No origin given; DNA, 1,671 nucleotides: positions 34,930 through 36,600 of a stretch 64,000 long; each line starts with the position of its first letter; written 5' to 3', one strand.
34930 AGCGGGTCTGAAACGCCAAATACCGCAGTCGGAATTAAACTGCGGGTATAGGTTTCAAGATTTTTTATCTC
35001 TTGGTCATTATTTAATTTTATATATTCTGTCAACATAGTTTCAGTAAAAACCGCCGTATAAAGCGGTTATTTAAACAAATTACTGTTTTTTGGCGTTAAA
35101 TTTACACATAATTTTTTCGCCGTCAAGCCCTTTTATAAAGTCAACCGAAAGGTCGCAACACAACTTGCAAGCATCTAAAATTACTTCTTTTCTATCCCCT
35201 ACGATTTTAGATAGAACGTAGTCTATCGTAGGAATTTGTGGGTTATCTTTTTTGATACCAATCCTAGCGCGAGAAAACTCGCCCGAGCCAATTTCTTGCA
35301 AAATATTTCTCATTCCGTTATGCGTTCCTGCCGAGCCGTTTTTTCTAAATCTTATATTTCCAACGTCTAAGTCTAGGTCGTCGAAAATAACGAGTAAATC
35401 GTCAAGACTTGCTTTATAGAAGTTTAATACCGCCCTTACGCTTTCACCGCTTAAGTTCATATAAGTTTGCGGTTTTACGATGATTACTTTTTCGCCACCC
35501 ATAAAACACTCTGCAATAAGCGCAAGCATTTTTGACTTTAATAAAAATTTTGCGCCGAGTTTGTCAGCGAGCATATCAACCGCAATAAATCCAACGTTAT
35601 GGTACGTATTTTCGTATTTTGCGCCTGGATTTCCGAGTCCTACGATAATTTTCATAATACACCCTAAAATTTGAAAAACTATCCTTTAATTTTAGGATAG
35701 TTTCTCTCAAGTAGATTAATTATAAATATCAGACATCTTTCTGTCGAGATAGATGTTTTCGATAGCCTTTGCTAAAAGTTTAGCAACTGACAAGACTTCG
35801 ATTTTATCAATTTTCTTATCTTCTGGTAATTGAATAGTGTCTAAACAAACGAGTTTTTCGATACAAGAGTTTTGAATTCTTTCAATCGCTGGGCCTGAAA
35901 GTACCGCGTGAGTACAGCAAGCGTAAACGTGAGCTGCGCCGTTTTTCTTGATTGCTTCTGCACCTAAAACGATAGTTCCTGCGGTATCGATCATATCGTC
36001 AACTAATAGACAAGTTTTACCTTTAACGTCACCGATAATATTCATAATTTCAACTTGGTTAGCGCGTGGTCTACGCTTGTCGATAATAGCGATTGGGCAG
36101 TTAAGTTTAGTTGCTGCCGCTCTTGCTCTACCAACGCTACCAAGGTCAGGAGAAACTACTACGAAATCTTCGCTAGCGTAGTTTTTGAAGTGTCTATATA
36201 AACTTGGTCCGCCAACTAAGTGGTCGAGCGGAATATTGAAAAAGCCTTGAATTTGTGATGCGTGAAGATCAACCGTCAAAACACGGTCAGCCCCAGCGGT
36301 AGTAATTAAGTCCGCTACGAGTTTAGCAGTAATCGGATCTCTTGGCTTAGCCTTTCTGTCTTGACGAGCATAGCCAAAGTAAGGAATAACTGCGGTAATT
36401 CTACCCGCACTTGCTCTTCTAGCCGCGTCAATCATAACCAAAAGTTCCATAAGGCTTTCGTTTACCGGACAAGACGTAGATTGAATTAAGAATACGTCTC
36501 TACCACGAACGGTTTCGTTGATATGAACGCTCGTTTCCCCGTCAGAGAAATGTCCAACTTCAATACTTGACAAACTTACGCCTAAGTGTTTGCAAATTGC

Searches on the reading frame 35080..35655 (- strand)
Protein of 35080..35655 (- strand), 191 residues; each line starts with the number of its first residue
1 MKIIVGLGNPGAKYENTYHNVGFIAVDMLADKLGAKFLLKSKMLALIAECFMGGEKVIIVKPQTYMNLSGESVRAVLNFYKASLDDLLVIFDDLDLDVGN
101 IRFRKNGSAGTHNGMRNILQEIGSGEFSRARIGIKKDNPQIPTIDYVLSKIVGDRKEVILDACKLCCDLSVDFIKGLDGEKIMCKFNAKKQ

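Call 46: search_protein_families(library=pfam, proteins=[window:35080-35655:-])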
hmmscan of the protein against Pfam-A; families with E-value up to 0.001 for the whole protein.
window:35080-35655:- (191 aa): 1 family
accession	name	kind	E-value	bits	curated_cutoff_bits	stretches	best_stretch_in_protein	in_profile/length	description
PF01195.25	Pept_tRNA_hydro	-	3.7e-58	196.8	27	1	3-187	1-183/183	Peptidyl-tRNA hydrolase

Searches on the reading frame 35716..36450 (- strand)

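Call 46: search_protein_families(library=pfam, proteins=[window:35716-36450:-])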
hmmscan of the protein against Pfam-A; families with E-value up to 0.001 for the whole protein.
window:35716-36450:- (244 aa): 3 families
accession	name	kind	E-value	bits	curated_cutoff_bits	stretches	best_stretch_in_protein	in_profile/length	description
PF13793.12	Pribosyltran_N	-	7e-26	90.8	25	1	1-53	65-117/117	N-terminal domain of ribose phosphate pyrophosphokinase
PF14572.12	Pribosyl_synth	-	1.4e-22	81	27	1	135-243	74-183/184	Phosphoribosyl synthetase-associated domain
PF00156.33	Pribosyltran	-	2.6e-18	66.3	26.3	1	85-186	20-129/158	Phosphoribosyl transferase domain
